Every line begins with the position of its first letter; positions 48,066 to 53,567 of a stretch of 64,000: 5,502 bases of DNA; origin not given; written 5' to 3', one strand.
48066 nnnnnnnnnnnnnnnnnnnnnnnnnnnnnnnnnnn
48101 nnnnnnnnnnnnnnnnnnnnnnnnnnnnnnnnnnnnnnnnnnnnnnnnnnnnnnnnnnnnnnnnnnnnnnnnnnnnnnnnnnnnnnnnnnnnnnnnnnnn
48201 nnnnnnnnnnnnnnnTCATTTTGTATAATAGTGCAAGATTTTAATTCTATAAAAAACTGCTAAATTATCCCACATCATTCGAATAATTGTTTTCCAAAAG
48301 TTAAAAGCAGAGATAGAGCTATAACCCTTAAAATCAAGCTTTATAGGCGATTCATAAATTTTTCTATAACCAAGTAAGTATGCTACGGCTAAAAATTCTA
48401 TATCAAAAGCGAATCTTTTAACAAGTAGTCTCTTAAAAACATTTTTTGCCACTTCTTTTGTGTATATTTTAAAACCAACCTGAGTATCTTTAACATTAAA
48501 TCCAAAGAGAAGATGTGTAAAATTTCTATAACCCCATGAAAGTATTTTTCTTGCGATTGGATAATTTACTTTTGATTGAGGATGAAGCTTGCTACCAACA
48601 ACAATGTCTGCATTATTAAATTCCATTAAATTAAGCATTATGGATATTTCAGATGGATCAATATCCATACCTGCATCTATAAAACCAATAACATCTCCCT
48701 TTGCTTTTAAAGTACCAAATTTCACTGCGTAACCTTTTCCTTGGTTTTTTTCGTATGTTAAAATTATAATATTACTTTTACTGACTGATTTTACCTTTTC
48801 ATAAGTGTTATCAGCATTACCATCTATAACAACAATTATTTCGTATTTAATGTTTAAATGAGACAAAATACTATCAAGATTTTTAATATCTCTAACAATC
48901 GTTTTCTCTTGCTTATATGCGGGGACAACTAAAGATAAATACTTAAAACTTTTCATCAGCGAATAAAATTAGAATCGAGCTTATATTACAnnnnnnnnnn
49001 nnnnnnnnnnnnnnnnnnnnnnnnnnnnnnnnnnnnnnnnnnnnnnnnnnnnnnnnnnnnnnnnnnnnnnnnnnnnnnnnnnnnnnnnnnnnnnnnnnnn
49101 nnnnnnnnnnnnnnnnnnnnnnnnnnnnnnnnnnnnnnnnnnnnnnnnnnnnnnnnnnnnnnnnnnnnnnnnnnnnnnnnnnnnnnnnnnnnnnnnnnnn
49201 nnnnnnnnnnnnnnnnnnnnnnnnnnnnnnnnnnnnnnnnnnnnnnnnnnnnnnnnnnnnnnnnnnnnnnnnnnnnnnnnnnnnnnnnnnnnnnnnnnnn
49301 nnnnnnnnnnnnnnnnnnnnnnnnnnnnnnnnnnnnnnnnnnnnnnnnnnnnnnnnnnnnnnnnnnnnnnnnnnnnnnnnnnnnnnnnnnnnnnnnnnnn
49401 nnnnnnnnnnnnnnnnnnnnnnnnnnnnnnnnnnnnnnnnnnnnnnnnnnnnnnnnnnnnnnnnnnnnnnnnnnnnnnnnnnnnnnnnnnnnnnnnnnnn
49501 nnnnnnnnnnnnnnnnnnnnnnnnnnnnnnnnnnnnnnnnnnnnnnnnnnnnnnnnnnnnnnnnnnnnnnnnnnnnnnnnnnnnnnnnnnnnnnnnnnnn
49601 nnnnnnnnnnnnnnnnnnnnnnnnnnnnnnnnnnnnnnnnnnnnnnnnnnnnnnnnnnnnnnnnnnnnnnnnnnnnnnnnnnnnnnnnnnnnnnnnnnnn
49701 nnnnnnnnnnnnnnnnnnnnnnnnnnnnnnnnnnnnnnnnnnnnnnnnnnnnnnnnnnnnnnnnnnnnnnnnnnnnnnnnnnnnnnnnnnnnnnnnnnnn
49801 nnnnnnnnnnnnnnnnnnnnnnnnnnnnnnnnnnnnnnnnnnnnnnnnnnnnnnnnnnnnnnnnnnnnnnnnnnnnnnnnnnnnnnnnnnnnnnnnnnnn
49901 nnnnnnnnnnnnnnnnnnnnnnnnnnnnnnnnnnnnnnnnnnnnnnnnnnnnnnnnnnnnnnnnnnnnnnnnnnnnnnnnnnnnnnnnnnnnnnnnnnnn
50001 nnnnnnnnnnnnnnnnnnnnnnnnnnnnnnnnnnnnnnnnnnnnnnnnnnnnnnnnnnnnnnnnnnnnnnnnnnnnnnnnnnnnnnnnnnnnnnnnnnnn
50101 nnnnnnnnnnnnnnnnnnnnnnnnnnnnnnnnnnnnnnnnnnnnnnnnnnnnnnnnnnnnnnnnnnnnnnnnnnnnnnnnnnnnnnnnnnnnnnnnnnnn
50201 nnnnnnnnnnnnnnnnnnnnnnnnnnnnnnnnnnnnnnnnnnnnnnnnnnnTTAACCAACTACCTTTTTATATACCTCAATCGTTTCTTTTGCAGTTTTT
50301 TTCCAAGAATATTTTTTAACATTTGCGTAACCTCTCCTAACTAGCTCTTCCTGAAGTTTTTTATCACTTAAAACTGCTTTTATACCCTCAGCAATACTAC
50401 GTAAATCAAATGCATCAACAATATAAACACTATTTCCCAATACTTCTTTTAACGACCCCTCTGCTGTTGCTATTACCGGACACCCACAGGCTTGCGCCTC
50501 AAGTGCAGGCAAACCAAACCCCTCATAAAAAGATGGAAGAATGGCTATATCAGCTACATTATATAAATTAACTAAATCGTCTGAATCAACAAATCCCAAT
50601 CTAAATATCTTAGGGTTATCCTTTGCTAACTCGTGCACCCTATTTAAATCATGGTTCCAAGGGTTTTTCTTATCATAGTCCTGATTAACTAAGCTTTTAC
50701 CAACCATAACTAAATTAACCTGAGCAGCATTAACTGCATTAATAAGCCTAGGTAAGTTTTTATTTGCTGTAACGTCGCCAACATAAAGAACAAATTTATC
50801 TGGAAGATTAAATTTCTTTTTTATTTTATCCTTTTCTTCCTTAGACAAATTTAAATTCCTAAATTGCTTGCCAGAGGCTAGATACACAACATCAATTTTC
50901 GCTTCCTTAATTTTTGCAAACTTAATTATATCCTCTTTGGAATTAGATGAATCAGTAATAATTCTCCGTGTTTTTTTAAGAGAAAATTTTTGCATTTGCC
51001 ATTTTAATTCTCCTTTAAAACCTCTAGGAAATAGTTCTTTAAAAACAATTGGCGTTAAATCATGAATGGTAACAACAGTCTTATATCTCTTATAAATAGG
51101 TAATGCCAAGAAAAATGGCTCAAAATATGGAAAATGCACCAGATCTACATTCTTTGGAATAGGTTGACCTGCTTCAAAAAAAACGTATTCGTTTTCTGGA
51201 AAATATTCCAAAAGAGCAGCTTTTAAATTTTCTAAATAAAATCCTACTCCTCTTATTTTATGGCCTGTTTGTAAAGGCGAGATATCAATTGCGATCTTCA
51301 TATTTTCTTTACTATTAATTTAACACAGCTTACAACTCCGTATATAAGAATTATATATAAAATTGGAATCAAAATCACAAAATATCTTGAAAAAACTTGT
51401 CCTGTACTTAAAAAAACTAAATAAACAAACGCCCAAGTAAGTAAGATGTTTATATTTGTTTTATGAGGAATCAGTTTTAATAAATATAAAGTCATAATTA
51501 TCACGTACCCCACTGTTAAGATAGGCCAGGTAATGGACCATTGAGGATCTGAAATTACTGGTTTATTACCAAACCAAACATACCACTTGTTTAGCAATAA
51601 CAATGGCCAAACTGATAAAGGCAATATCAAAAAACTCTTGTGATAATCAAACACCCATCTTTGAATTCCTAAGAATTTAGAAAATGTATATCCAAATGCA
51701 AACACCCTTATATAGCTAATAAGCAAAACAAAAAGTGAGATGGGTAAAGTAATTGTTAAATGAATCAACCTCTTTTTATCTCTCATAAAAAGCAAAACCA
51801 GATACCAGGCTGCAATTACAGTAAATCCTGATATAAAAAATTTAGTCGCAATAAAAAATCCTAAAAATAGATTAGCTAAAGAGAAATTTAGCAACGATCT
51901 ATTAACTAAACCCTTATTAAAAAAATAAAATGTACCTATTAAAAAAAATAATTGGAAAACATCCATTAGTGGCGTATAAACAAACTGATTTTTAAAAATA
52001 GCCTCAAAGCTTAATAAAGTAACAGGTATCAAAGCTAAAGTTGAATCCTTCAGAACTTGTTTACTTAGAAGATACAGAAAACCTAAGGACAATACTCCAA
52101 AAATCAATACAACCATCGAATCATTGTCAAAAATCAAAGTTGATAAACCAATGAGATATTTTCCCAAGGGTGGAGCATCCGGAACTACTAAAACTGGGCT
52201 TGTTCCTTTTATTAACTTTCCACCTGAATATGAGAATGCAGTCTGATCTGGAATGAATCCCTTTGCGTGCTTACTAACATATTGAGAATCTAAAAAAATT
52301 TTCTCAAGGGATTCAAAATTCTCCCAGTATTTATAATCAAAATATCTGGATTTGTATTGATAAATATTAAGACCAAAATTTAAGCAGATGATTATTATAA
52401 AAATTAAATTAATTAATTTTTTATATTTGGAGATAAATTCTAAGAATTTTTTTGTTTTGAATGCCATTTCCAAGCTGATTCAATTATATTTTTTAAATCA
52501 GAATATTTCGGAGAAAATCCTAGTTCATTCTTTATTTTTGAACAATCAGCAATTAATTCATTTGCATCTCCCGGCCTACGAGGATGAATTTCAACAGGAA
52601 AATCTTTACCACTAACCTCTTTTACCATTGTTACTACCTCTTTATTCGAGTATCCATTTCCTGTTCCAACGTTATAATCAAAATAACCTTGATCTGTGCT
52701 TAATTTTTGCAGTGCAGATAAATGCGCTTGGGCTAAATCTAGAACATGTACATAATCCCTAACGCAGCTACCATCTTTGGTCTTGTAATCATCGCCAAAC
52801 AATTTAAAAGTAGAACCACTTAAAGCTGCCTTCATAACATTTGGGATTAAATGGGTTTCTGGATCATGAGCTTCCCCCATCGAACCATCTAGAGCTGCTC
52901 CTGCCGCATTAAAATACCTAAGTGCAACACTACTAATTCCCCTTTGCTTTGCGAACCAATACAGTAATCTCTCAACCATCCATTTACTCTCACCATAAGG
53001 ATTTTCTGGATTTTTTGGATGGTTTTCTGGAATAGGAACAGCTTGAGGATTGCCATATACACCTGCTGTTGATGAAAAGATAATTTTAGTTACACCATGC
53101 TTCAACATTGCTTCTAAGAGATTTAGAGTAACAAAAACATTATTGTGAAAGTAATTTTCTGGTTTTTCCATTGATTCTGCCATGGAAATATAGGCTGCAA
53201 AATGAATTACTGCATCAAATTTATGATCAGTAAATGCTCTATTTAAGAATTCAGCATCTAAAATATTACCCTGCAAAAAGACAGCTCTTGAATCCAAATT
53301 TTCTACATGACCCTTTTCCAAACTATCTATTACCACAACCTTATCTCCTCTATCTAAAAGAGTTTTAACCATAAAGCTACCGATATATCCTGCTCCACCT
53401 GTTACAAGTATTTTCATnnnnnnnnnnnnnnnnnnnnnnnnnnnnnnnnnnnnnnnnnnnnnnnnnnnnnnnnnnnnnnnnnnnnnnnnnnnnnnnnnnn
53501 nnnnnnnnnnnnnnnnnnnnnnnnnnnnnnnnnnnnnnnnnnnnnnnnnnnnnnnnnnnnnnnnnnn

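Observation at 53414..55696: GT-A (GT2) domain fused to a GT-C membrane domain in one 760-aa protein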

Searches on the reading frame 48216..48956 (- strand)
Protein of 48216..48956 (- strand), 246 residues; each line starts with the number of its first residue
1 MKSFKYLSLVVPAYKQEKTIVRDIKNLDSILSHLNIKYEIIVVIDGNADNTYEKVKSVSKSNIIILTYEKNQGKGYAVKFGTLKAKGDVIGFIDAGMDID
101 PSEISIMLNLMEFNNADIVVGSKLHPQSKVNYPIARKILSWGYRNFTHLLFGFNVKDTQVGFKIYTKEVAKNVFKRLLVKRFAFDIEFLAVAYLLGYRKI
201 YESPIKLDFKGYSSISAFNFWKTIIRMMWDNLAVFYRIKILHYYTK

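Call 12: search_protein_families(library=pfam, proteins=[window:48216-48956:-], max_evalue=0.001)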
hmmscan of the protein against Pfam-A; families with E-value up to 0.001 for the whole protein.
window:48216-48956:- (246 aa): 3 families
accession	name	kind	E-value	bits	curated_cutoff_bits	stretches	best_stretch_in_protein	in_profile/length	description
PF00535.33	Glycos_transf_2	-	3.5e-22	79.5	23.3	1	8-174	1-168/168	Glycosyl transferase family 2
PF10111.15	Glyco_tranf_2_2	-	2.3e-06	27.7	27.3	1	8-114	1-109/276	Glycosyltransferase like family 2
PF13641.12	Glyco_tranf_2_3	-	5.9e-05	23.6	27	1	7-125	3-124/230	Glycosyltransferase like family 2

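Call 16: search_solved_structures(query=window:48216-48956:-, max_evalue=0.001)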
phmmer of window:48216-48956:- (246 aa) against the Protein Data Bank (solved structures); distinct sequences matched with E-value up to 0.001: 18.
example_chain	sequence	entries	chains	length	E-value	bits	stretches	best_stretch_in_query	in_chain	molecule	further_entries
5mlz_A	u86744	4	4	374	5.5e-15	59.1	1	7-226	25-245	Dolichol monophosphate mannose synthase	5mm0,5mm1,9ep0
9omj_A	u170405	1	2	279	1e-08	38.6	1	7-121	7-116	Glycosyltransferase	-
9omh_A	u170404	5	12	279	1.1e-08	38.5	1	7-121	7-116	Glycosyltransferase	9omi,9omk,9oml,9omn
9omm_A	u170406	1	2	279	1.1e-08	38.5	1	7-121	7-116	Glycosyltransferase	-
5eke_A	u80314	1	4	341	4e-08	36.6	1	7-122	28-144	Uncharacterized glycosyltransferase sll0501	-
5ekp_C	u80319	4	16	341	4.1e-08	36.6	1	7-122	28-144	Uncharacterized glycosyltransferase sll0501 | Glycosyltransferase sll0501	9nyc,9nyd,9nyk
9nye_A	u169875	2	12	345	4.2e-08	36.5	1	7-121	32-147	Glycosyltransferase sll0501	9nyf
9hwj_A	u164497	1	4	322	4.5e-08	36.4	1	5-108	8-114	Undecaprenyl-phosphate 4-deoxy-4-formamido-L-arabinose transferase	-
2z87_A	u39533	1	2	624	1.3e-07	35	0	4-109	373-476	Chondroitin synthase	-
2z86_A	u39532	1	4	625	1.3e-07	35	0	4-109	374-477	Chondroitin synthase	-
9bhc_C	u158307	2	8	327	1.8e-07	34.5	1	4-119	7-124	Undecaprenyl-phosphate 4-deoxy-4-formamido-L-arabinose transferase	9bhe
8vxh_A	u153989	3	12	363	2.3e-07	34.1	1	4-119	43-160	Undecaprenyl-phosphate 4-deoxy-4-formamido-L-arabinose transferase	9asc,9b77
6p61_A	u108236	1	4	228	1.1e-06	31.9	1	2-117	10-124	Glycosyltransferase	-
8bz8_A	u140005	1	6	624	3.7e-06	30.2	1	7-125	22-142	Glycosyltransferase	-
8bz4_A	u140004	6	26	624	3.7e-06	30.2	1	7-125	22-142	Glycosyltransferase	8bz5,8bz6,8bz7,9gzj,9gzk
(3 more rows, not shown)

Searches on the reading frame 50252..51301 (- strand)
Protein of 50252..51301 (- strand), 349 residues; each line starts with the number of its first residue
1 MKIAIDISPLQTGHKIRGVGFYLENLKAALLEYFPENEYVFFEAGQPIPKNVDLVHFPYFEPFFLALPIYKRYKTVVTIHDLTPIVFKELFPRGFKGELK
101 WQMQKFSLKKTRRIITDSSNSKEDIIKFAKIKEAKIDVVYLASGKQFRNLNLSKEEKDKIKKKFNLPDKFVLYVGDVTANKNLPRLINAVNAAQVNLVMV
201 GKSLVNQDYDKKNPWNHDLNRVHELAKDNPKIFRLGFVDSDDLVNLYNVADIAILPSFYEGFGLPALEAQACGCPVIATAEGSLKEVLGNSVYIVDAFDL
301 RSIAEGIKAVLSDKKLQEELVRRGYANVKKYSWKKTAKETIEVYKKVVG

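Call 5: search_protein_families(library=pfam, proteins=[window:50252-51301:-], max_evalue=0.01)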
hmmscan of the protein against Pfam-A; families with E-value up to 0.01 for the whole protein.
window:50252-51301:- (349 aa): 8 families
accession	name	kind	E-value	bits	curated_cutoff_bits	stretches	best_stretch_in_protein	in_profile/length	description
PF00534.26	Glycos_transf_1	-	1.4e-31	109.8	26.4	1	156-325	3-170/172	Glycosyl transferases group 1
PF13692.12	Glyco_trans_1_4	-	8.8e-23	81.6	27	1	170-313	3-142/142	Glycosyl transferases group 1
PF13439.12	Glyco_transf_4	-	9e-11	42.5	28.5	1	51-140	72-163/170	Glycosyltransferase Family 4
PF13524.12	Glyco_trans_1_2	-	9.2e-10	39.1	25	1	186-339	5-141/144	Glycosyl transferase-like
PF20706.3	GT4-conflict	-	6e-09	35.8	26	1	239-292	271-324/385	Family 4 Glycosyltransferase in conflict systems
PF13579.12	Glyco_trans_4_4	-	0.00029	21.7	29.7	1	51-140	71-156/158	Glycosyl transferase 4-like domain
PF00565.23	SNase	-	0.0041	18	21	0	310-341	56-90/107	Staphylococcal nuclease homologue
PF00982.27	Glyco_transf_20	-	0.0093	15.2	32.5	0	238-341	360-468/473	Glycosyltransferase family 20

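Call 6: search_protein_families(library=ncbifam, proteins=[window:50252-51301:-], max_evalue=0.01)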
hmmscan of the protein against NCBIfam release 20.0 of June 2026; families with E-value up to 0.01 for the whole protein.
window:50252-51301:- (349 aa): 37 families (the best 25 are shown)
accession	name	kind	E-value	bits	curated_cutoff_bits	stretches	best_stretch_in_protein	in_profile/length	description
TIGR02149.1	glgA_Coryne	subfamily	3.7e-31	108.6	302.4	1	65-348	100-391/391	glycogen synthase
TIGR04047.1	MSMEG_0565_glyc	hypoth_equivalog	3e-26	92.4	259.85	1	132-345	155-372/373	MSMEG_0565 family glycosyltransferase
TIGR03449.1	mycothiol_MshA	equivalog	1.2e-23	83.7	462.5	1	109-347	163-403/406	D-inositol-3-phosphate glycosyltransferase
NF047684.1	TeichurnBiosyTuaC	equivalog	4.6e-20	71.9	550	1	131-348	180-390/391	teichuronic acid biosynthesis protein TuaC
TIGR03999.1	thiol_BshA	equivalog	5.6e-19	68.3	273.7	1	102-348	136-374/375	N-acetyl-alpha-D-glucosaminyl L-malate synthase BshA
TIGR04157.1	glyco_rSAM_CFB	subfamily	9.7e-19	67.6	400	1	103-321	162-369/406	TIGR04157 family glycosyltransferase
NF038295.1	EPS_HpsP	equivalog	5.1e-18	65.2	550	1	126-347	158-387/388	hormogonium polysaccharide biosynthesis glycosyltransferase HpsP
NF050063.1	ProtGlycPglJ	equivalog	8.4e-17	61.4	500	1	102-342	136-361/363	N-acetylgalactosamine-N,N'-diacetylbacillosaminyl-diphospho-undecaprenol 4-alpha-N-acetylgalactosaminyltransferase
NF012028.0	PRK15484.1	subfamily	8e-16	58.1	618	1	130-343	157-374/380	lipopolysaccharide N-acetylglucosaminyltransferase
NF053787.1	GlcN_PG_synth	equivalog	4.4e-14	52.1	480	1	155-348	182-360/361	N-acetylglucosaminyl phosphatidylglycerol synthase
NF041010.1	glycosy_Agl16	equivalog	3.7e-13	49.1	575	1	96-347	119-351/352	glycosylation protein Agl16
TIGR03088.1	stp2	hypoth_equivalog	8.5e-13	48.1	409.05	1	239-347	262-373/374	TIGR03088 family PEP-CTERM/XrtA system glycosyltransferase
NF041876.1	EPS_EpsE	equivalog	1.5e-12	47.4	400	1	171-336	217-385/389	exopolysaccharide biosynthesis GT4 family glycosyltransferase EpsE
TIGR02468.1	sucrsPsyn_pln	equivalog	4.9e-12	44.5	1143.95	1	252-339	574-663/1051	sucrose-phosphate synthase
NF053513.1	Gtran_IagA_BgsA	equivalog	2.2e-11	43.4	460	1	109-348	104-332/333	LTA glycolipid anchor biosynthesis glycosyltransferase, IagA/BgsA family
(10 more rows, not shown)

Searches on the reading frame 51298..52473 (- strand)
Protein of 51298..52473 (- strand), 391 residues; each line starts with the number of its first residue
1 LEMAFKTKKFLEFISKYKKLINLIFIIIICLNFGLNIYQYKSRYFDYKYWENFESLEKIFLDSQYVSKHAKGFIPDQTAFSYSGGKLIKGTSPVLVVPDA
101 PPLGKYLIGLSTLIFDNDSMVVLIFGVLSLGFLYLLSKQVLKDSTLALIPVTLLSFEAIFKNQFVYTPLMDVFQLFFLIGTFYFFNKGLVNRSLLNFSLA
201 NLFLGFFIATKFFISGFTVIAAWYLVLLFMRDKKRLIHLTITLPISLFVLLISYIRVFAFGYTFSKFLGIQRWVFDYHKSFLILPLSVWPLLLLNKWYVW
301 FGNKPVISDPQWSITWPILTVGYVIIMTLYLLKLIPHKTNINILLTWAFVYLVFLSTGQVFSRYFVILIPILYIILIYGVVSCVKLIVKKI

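Call 5: search_protein_families(library=pfam, proteins=[window:51298-52473:-], max_evalue=0.01)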
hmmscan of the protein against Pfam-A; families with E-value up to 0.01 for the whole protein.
window:51298-52473:- (391 aa): 1 family
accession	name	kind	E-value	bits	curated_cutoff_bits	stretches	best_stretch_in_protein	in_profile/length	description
PF13231.12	PMT_2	-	7.6e-10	39.7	26.1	1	99-249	1-155/160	Dolichyl-phosphate-mannose-protein mannosyltransferase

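Call 6: search_protein_families(library=ncbifam, proteins=[window:51298-52473:-], max_evalue=0.01)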
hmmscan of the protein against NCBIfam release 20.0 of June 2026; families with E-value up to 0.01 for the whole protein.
window:51298-52473:- (391 aa): 0 families

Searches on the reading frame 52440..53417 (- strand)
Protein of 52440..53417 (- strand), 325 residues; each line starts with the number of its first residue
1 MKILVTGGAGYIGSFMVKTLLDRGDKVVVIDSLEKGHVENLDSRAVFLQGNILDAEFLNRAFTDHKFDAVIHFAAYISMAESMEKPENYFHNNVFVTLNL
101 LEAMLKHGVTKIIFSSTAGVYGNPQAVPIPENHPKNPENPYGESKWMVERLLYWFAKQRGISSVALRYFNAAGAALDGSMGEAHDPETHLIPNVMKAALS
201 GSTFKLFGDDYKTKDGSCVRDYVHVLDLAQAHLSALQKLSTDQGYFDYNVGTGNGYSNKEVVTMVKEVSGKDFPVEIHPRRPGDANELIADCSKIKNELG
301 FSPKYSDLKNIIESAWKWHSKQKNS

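Call 5: search_protein_families(library=pfam, proteins=[window:52440-53417:-], max_evalue=0.01)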
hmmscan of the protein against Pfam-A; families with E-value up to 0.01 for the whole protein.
window:52440-53417:- (325 aa): 12 families
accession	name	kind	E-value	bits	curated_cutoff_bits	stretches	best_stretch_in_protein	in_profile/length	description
PF16363.11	GDP_Man_Dehyd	-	1.3e-59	202.8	27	1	4-306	1-324/332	GDP-mannose 4,6 dehydratase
PF01370.27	Epimerase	-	1.4e-59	201.8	20.9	1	3-251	1-240/240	NAD dependent epimerase/dehydratase family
PF01073.25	3Beta_HSD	-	9.1e-22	77.8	22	1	4-242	1-235/280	3-beta hydroxysteroid dehydrogenase/isomerase family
PF04321.23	RmlD_sub_bind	-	5.8e-17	62.1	27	1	1-151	1-135/287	RmlD substrate binding domain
PF02719.21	Polysacc_synt_2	-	3.2e-15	56.5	20.2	1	3-173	1-173/293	Polysaccharide biosynthesis protein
PF07993.18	NAD_binding_4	-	6.6e-11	42.3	20.1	1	64-178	86-214/258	Male sterility protein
PF13460.12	NAD_binding_10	-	1.8e-10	41.4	27.2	1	7-125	1-107/184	NAD(P)H-binding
PF05368.20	NmrA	-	4.1e-07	30.3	27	1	2-118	4-108/298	NmrA-like family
PF00106.31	adh_short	-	1.3e-06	28.5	26.6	1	3-126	3-146/195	short chain dehydrogenase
PF08659.16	KR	-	8.7e-05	22.9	22.6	1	3-125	3-145/180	KR domain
PF03435.24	Sacchrp_dh_NADP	-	0.0011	19.7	25.1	1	8-84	5-86/129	Saccharopine dehydrogenase NADP binding domain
PF02254.24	TrkA_N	-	0.0013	19.5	23.8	1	8-71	5-67/116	TrkA-N domain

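Call 6: search_protein_families(library=ncbifam, proteins=[window:52440-53417:-], max_evalue=0.01)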
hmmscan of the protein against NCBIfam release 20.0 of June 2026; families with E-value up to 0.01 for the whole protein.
window:52440-53417:- (325 aa): 44 families (the best 25 are shown)
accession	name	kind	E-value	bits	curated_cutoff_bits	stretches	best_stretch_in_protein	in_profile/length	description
TIGR01179.1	galE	equivalog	9.9e-126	419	262.3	1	2-324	1-330/332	UDP-glucose 4-epimerase GalE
NF007956.0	PRK10675.1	subfamily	6.6e-76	255.6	394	1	1-323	1-333/338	UDP-glucose 4-epimerase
TIGR01181.1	dTDP_gluc_dehyt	equivalog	1.6e-45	155.6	365.1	1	2-323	1-315/321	dTDP-glucose 4,6-dehydratase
TIGR02197.1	heptose_epim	equivalog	3.3e-39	134.9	274.6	1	3-276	1-267/316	ADP-glyceromanno-heptose 6-epimerase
TIGR04180.1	EDH_00030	hypoth_equivalog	1.6e-35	122.7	475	1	3-306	1-297/297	NAD-dependent 4,6-dehydratase LegB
NF007490.0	PRK10084.1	subfamily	1.6e-24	86.6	649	1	1-306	1-322/361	dTDP-glucose 4,6-dehydratase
NF007582.0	PRK10217.1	equivalog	7.1e-22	78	698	1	2-304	3-317/355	dTDP-glucose 4,6-dehydratase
NF042422.1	oxyalk_red_OleD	equivalog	1.4e-21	77.2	580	1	1-243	1-222/329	2-alkyl-3-oxoalkanoate reductase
TIGR02622.1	CDP_4_6_dhtase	equivalog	1.6e-21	76.8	278.45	1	2-321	6-332/352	CDP-glucose 4,6-dehydratase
NF011728.1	PRK15181.1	equivalog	4.8e-20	71.8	760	1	3-321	18-339/348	Vi polysaccharide biosynthesis UDP-N-acetylglucosaminuronic acid C-4 epimerase TviC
NF043036.1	ErythonDh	equivalog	6.1e-20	71.6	325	1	1-167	1-175/321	D-erythronate dehydrogenase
TIGR03466.1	HpnA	hypoth_equivalog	4.8e-19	68.4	367.65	1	1-161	1-160/327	hopanoid-associated sugar epimerase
NF042423.1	oxyalk_red_Shew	equivalog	2e-17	63.2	580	1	2-246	10-237/331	2-alkyl-3-oxoalkanoate reductase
NF008360.0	PRK11150.1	equivalog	2.2e-17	63.2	452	1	3-270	2-255/310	ADP-glyceromanno-heptose 6-epimerase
NF047922.1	GDPFucSynFcl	equivalog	4e-17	62.6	500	1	2-323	4-305/308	GDP-L-fucose synthase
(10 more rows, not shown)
